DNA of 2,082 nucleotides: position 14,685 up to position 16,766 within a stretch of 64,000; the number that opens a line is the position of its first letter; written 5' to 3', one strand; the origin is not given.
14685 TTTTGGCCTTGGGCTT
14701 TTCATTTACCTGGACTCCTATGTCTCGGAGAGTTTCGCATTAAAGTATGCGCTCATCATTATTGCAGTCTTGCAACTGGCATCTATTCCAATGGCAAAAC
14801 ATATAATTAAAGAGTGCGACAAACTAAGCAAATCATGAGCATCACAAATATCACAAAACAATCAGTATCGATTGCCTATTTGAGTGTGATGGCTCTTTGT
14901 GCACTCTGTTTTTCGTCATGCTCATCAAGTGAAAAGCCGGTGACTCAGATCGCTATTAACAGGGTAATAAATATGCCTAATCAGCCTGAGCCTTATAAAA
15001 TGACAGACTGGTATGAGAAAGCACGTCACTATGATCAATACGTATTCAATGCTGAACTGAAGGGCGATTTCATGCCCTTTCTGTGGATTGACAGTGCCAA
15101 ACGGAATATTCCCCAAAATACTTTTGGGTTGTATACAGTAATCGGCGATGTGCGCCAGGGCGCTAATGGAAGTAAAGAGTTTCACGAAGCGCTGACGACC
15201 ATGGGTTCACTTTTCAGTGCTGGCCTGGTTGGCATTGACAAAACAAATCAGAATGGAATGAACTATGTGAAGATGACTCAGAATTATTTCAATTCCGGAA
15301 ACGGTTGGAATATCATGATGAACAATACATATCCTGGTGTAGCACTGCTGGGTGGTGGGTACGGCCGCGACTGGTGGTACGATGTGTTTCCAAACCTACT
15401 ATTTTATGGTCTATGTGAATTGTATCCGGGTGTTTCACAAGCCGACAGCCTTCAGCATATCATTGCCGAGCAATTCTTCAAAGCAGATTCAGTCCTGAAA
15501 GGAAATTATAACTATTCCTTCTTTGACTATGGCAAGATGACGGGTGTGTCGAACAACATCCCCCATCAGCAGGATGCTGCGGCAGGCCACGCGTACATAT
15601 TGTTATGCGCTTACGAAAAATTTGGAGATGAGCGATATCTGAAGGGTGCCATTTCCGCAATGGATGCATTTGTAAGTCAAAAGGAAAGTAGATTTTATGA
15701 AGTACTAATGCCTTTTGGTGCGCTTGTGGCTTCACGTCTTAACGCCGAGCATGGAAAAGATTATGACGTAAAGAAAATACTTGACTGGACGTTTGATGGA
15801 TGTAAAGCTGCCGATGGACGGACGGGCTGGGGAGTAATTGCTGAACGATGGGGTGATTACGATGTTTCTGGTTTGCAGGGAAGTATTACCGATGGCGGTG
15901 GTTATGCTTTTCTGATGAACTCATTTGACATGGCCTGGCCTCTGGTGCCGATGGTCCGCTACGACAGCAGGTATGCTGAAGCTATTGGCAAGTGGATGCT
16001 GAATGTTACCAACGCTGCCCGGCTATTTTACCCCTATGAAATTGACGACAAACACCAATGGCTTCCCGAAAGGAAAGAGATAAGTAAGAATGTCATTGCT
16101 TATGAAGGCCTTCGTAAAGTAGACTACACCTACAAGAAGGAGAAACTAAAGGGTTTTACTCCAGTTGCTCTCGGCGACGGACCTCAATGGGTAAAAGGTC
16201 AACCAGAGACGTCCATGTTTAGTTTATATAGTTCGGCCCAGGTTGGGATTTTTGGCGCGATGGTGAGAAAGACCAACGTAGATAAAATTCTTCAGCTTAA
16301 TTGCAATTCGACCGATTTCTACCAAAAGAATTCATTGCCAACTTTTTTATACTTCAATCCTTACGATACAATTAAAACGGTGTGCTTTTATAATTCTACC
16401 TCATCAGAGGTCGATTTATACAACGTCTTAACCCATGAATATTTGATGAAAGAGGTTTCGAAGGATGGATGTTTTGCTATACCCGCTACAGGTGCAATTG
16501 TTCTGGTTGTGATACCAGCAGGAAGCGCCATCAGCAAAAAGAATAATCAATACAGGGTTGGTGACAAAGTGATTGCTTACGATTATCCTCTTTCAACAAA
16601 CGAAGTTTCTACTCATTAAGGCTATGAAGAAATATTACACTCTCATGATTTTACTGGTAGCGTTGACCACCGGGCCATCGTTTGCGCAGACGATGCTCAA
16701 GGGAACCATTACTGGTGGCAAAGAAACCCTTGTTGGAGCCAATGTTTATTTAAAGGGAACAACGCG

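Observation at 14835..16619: Duplicated uncharacterised enzyme-like family in the PUL: candidate new CAZyme family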

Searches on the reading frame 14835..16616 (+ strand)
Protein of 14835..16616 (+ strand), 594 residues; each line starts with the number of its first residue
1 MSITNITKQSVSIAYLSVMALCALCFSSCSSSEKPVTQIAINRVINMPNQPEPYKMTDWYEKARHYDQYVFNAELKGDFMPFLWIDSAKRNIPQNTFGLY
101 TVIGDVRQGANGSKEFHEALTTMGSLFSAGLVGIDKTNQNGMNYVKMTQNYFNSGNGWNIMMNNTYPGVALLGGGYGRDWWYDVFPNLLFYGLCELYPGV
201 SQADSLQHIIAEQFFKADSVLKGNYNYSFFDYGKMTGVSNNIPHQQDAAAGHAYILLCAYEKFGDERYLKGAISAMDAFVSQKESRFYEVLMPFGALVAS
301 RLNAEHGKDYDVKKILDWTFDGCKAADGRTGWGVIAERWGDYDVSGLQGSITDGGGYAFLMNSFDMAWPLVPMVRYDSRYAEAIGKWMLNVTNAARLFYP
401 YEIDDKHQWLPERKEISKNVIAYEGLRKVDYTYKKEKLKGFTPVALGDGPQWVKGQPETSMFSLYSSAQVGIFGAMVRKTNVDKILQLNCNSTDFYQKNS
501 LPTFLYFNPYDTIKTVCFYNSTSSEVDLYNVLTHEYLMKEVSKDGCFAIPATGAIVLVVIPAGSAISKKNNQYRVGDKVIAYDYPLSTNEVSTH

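Call 6: search_protein_families(library=pfam, proteins=[window:14835-16616:+], max_evalue=1)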
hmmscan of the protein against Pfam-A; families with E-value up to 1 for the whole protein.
window:14835-16616:+ (594 aa): 0 families

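Call 7: search_protein_families(library=ncbifam, proteins=[window:14835-16616:+], max_evalue=1)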
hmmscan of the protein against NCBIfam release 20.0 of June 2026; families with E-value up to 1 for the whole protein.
window:14835-16616:+ (594 aa): 0 families

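Call 9: search_solved_structures(query=window:14835-16616:+, max_evalue=10, show_alignments=2)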
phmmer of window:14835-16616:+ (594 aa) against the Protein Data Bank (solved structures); distinct sequences matched with E-value up to 10: 0.

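Call 10: find_homologous_proteins(query=window:14835-16616:+, max_evalue=0.001)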
Query window:14835-16616:+ (594 aa): 4189 proteins with E <= 0.001 among 8000 candidates; the best 120 are listed.
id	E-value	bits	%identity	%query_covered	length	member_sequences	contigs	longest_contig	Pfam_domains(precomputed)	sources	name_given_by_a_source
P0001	0.0e+0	1376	98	100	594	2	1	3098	-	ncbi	ncbi:hypothetical protein BH10BAC4_BH10BAC4_21630 [soil metagenome]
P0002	0.0e+0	1093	81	94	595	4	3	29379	-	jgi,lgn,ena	-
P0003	0.0e+0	1086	77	98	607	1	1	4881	-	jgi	jgi:hypothetical protein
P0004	0.0e+0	1084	79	95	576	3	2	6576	-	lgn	-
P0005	0.0e+0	1082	77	96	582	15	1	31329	-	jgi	jgi:hypothetical protein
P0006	0.0e+0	1081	77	96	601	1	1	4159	-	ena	-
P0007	0.0e+0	1080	79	95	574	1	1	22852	-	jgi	jgi:hypothetical protein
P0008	0.0e+0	1078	77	96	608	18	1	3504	-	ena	-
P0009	0.0e+0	1077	77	97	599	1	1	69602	-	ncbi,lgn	-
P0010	0.0e+0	1077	78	95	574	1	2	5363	-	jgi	jgi:hypothetical protein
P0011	0.0e+0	1075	79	95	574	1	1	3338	-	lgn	-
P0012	0.0e+0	1075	78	95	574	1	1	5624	-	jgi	jgi:hypothetical protein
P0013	0.0e+0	1072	78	96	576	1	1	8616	-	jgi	jgi:hypothetical protein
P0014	0.0e+0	1071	74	100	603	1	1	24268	-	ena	-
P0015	0.0e+0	1065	78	94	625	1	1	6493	-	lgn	-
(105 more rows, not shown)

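Call 15: search_solved_structures(query=A1, max_evalue=10, show_alignments=2)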
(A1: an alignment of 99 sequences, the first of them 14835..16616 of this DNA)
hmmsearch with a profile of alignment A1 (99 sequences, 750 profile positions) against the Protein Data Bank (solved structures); distinct sequences matched with E-value up to 10: 25.
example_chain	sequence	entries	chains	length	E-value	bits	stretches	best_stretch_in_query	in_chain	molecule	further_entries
5vf3_Z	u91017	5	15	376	1.8e-05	26.7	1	582-732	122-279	Highly immunogenic outer capsid protein | Hoc, highly immunogenic outer capsid protein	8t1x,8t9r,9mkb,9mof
7fjs_L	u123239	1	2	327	0.0065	18.2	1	574-704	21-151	T6 light chain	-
4jrw_A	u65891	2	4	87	0.12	14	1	673-732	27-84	Collagenase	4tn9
4aqo_A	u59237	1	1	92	0.14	13.8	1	672-732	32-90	COLLAGENASE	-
2y72_A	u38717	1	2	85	0.15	13.7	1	673-732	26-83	COLLAGENASE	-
8bpe_C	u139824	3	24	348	0.18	13.4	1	587-711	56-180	Immunoglobulin heavy constant mu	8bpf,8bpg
7xt6_B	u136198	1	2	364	0.2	13.3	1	587-711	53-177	Isoform 2 of Immunoglobulin heavy constant mu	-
7wsp_B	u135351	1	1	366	0.2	13.3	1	587-711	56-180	Isoform 2 of Immunoglobulin heavy constant mu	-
7wsp_D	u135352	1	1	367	0.2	13.3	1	587-711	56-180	Isoform 2 of Immunoglobulin heavy constant mu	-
7k0c_A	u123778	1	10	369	0.23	13.1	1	587-711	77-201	Immunoglobulin heavy constant mu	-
9arv_A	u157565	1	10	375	0.24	13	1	587-711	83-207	Isoform 1 of Immunoglobulin heavy constant mu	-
9uo4_A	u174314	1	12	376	0.24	13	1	587-711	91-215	Immunoglobulin heavy constant mu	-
5vl3_Q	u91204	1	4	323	0.25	13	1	606-730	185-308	B-cell receptor CD22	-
6kxs_A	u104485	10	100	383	0.25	12.9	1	587-711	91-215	Immunoglobulin heavy constant mu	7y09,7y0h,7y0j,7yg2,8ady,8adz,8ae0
5vkj_A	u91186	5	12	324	0.26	12.9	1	606-730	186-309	B-cell receptor CD22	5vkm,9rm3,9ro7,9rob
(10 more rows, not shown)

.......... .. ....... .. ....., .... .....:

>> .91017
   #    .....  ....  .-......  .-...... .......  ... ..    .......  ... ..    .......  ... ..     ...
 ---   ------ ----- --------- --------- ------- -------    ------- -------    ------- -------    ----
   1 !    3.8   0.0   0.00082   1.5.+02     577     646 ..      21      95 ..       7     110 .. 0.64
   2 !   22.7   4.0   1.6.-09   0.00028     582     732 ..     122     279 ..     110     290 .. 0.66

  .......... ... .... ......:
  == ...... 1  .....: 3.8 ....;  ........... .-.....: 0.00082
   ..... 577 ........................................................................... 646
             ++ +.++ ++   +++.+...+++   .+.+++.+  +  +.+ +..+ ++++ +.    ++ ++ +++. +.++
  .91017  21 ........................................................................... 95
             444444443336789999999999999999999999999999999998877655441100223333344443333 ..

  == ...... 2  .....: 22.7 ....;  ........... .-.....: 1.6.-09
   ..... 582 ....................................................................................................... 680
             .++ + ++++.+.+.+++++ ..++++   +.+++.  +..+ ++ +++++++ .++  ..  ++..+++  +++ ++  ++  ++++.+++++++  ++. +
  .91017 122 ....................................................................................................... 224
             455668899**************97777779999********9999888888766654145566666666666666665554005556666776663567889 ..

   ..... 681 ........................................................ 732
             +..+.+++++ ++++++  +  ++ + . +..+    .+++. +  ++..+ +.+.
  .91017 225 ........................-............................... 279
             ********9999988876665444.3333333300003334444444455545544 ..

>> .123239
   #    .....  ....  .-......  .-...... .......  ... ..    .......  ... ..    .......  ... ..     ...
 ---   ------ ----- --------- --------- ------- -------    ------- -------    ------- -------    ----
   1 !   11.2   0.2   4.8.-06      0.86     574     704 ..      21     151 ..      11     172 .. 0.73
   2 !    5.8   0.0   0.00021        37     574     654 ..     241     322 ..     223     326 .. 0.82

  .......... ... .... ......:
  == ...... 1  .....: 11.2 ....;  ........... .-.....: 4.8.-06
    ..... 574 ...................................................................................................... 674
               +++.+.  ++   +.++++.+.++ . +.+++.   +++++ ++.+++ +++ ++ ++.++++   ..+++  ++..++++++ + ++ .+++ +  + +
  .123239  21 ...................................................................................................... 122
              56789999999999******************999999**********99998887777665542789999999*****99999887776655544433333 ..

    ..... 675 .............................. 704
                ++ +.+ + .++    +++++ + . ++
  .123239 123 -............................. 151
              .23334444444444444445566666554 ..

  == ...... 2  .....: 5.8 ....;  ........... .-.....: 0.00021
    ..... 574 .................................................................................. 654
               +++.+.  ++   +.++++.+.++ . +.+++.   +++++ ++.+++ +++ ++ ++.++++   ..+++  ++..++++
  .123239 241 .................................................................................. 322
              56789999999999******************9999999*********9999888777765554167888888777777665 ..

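Call 18: find_related_loci(query=A1, collection=genome_contigs, flank=10000)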
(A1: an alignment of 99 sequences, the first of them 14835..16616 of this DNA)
Query A1 (594 aa) in genome_contigs; peptide patterns used: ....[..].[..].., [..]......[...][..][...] (x = any residue, [..] = any of these).
600 stretches matched a pattern (row limit reached: there are more); 589 encode a relative of the query (tblastn E <= 1e-3); the best 80 are kept; 80 distinct loci.
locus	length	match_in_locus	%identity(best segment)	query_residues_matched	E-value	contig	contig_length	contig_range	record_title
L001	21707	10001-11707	76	12-582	0e+0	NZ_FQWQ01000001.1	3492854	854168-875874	Chryseolinea serpens strain DSM 24574, whole genome shotgun sequence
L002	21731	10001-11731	77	18-594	0e+0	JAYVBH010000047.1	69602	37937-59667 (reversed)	MAG: Cyclobacteriaceae bacterium isolate GL28_DN_metabinner_1 GL28_DN_metabinner_1_46, whole genome shotgun sequence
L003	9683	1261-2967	75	12-582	0e+0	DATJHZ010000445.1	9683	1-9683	MAG TPA_asm: Cyclobacteriaceae bacterium isolate SMAG_U15525 k141_5693649, whole genome shotgun sequence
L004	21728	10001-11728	73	7-583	0e+0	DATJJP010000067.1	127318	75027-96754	MAG TPA_asm: Cyclobacteriaceae bacterium isolate SMAG_U15569 k141_12455157, whole genome shotgun sequence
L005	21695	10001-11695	76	18-582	0e+0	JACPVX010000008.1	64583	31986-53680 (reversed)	MAG: Bacteroidetes bacterium isolate NC_groundwater_796_Pr6_B-0.1um_43_12 kurt_kritikos_18_scaffold_72957, whole genome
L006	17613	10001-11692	75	18-582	0e+0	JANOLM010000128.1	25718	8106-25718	MAG: Bacteroidia bacterium isolate VAR_45_metabat_303 VAR_45_k141_2212058, whole genome shotgun sequence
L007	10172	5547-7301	72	13-593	0e+0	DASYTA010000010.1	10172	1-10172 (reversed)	MAG TPA_asm: Cyclobacteriaceae bacterium isolate SMAG_U4553 k141_129919, whole genome shotgun sequence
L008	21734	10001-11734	74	4-583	0e+0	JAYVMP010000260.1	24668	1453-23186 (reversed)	MAG: Bacteroidota bacterium isolate GL61_DN_concoct_96 GL61_DN_concoct_96_259, whole genome shotgun sequence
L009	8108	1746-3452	73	12-582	0e+0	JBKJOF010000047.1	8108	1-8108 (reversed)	MAG: Chryseolinea sp. isolate ant_bin.40 S1Ck117_4897406_flag_0_multi_13.8075_len_8108, whole genome shotgun sequence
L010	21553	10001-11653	76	31-582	0e+0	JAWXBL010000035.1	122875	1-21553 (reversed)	MAG: Cytophagales bacterium isolate MP6IB1.15 k99_1196330, whole genome shotgun sequence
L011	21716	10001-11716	74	7-582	0e+0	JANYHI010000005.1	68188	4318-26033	MAG: Cytophagales bacterium isolate GL140_1_metabinner_4 GL140_1_k141_2044528, whole genome shotgun sequence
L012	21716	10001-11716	73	12-583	0e+0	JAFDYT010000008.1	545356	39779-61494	MAG: Bacteroidetes bacterium isolate SZAS-61 BACT-AMP-13__8__length-545356, whole genome shotgun sequence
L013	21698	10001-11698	73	17-582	0e+0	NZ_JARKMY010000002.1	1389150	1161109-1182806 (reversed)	Chryseolinea sp. H1M3-3 velvet_auto_127_2, whole genome shotgun sequence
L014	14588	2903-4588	73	16-583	0e+0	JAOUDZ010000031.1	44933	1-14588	MAG: Cyclobacteriaceae bacterium isolate 4_1_Jan_SF_Bin44 4_1_Jan_SF_Bin44_scaffold_204_c1, whole genome shotgun sequenc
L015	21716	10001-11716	69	7-582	0e+0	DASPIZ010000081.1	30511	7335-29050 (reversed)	MAG TPA_asm: Ohtaekwangia sp. isolate SMAG_U11996 k141_538395, whole genome shotgun sequence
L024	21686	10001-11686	62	15-580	0e+0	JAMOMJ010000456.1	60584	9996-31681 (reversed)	MAG: Cyclobacteriaceae bacterium isolate 4281-140_metabat1_scaf2bin.001 4281-140_scaffold_90_c2, whole genome shotgun se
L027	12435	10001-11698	60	15-582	0e+0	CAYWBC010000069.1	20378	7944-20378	MAG TPA_asm: uncultured Bacteroidales bacterium isolate binchicken_co129_395 genome assembly, contig: NODE_7530_length_2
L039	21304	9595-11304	57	18-588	0e+0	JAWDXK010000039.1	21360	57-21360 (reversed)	MAG: Dysgonomonas sp. isolate N4_140_000G1_dasN4_140_000G1_maxbin2.maxbin.014 N4_140_000G1_scaffold_390, whole genome sh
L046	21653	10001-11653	59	25-572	0e+0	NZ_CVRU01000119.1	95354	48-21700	Dysgonomonas sp. HGC4, whole genome shotgun sequence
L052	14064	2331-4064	56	6-582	0e+0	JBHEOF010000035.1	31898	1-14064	MAG: Bacteroidales bacterium isolate S6_bin.21.strict S6_NODE_35, whole genome shotgun sequence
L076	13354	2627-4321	56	18-582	0e+0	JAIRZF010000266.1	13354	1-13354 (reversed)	MAG: Dysgonamonadaceae bacterium isolate Gsp477_bin75 k119_5439352, whole genome shotgun sequence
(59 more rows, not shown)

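Call 23: predict_structure(alignment_id=A1)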
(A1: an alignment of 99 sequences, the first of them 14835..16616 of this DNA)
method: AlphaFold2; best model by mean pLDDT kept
length: 594 residues; sequences in the alignment: 99
mean_pLDDT: 91.9   pTM: 0.92
mean pLDDT of the five models: 91.9, 92.0, 91.8, 90.3, 89.3
residues with pLDDT >= 90: 465; 70-90: 95; 50-70: 21; < 50: 13
segments of 3 or more residues with pLDDT < 50: 1-5, 588-594
pLDDT, mean of each block of 10 residues (from residue 1): 51 83 80 90 97 98 99 95 93 94 92 91 98 98 97 90 85 73 95 98 98 98 92 93 87 98 98 97 79 96 96 94 70 91 95 82 97 98 99 98 95 95 95 91 92 90 97 99 99 93 98 98 97 97 98 98 95 95 68 37
secondary structure, 60 per line:
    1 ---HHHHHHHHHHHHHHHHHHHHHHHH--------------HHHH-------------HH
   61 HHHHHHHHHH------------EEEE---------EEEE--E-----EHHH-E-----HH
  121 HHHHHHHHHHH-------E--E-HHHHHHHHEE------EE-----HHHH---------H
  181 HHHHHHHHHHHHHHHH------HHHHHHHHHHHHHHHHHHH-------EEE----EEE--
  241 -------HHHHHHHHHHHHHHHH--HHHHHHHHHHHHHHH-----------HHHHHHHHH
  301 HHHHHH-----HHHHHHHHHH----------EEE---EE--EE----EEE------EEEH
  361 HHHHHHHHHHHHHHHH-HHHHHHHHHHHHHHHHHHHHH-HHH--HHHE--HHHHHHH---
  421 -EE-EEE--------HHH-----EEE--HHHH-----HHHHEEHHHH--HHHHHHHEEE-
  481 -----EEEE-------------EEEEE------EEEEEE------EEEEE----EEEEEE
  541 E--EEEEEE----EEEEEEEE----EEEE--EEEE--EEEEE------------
elements in order: H4-27 H42-45 H59-70 E83-86 E96-99 H119-131 H144-151 H167-170 H180-196 H203-221 E229-231 E236-238 H248-263 H266-280 H292-306 H312-321 E332-334 E348-350 E357-359 H360-376 H378-398 H411-417 E425-427 E444-446 H449-452 H458-461 H464-467 H470-476 E477-479 E486-489 E503-507 E514-519 E526-530 E535-541 E544-549 E554-561 E566-569 E572-575 E578-582

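Call 27: fold_search(model_id=the predicted structure, library=pdb)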
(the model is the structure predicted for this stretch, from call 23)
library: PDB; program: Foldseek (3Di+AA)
matches with E <= 10: 902; with E <= 0.001: 20
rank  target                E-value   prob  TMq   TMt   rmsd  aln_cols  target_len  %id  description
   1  4qk0_A                2.7e-06  1.00  0.36  0.34  14.7       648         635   10  Crystal structure of Ara127N-Se, a GH127 beta-L-arabinofuranosidase from Geobacillus Stearothermophilus T6 (released 2015-06-10)
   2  7xdi_F                3.0e-06  1.00  0.33  0.41  12.3       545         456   10  Tail structure of bacteriophage SSV19 (released 2022-08-10)
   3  8k7y_A                3.1e-06  1.00  0.34  0.31  15.2       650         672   11  Crystal structure of GH146 beta-L-arabinofuranosidase Bll3HypBA1 (amino acids 380-1051), ligand-free form (released 2024-02-21)
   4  7exw                  3.6e-06  1.00  0.35  0.33  14.8       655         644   10  GH127 beta-L-arabinofuranosidase HypBA1 covalently complexed with alpha-L-arabinofuranosylamide (released 2021-11-17)
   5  4qjy_A                4.4e-06  1.00  0.34  0.33  14.8       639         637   11  Crystal structure of native Ara127N, a GH127 beta-L-arabinofuranosidase from Geobacillus Stearothermophilus T6 (released 2015-06-10)
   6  8k7x                  1.1e-05  0.99  0.22  0.21  17.3       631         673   10  Crystal structure of GH146 beta-L-arabinofuranosidase Bll3HypBA1 (amino acids 380-1223) in complex with Tris (released 2024-02-21)
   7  7exv                  1.3e-05  1.00  0.35  0.33  15.1       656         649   10  GH127 beta-L-arabinofuranosidase HypBA1 covalently complexed with beta-L-arabinofuranoylamide (released 2021-11-17)
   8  8qf2                  2.4e-05  1.00  0.34  0.31  15.5       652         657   10  Beta-L-Arabinofurano-cyclitol Aziridines are Cysteine-directed Broad-spectrum Inhibitors and Activity-based Probes for R (released 2023-12-13)
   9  7dif                  3.1e-05  1.00  0.35  0.32  15.4       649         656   10  GH127 beta-L-arabinofuranosidase HypBA1 covalently complexed with beta-L-arabinofuranose-configured cyclophellitol at 1. (released 2021-01-27)
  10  7exu                  3.1e-05  1.00  0.32  0.30  15.8       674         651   10  GH127 beta-L-arabinofuranosidase HypBA1 E322Q mutant complexed with p-nitrophenyl beta-L-arabinofuranoside (released 2021-11-17)
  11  3wrg                  3.4e-05  1.00  0.37  0.34  14.8       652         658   10  The complex structure of HypBA1 with L-arabinose (released 2014-09-03)
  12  3wkx                  3.4e-05  1.00  0.36  0.34  14.0       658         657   11  Crystal structure of GH127 beta-L-arabinofuranosidase HypBA1 from Bifidobacterium longum arabinose complex form (released 2014-04-30)
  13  3wkw                  5.0e-05  1.00  0.35  0.33  14.5       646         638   10  Crystal structure of GH127 beta-L-arabinofuranosidase HypBA1 from Bifidobacterium longum ligand free form (released 2014-04-30)
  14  5mqo                  5.3e-05  1.00  0.32  0.31  13.8       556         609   10  Glycoside hydrolase BT_1003 (released 2017-03-22)
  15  3wrf                  8.6e-05  1.00  0.31  0.29  16.4       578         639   11  The crystal structure of native HypBA1 from Bifidobacterium longum JCM 1217 (released 2014-09-03)
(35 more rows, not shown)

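Call 50: search_protein_representatives(protein=window:14835-16616:+)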
Query: 594 residues. Proteins with E-value up to 0.001 (for the whole library): 1040; up to 1e-10: 705; up to 1e-30: 373. The best 150 are listed.
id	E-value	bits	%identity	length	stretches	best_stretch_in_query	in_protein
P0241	7.7e-225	764.3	59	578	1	19-582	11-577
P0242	9.9e-182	621.9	50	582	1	20-586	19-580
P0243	1.4e-136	472.8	44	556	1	18-584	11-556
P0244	1.2e-121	423.5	42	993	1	33-581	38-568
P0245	3.4e-121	422.0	41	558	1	12-564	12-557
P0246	1.5e-119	416.6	41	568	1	24-574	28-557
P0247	3.4e-117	408.8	40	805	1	35-587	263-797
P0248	3.8e-116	405.3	38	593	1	12-582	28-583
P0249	2.5e-115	402.6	42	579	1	16-582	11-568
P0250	4.2e-114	398.6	40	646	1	25-577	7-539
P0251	4.6e-114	398.5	41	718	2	9-429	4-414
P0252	1.3e-111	390.3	40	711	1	33-580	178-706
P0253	2.5e-110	386.1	40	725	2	19-436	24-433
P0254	6.7e-110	384.7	39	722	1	15-584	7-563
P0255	7.8e-110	384.5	39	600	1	14-582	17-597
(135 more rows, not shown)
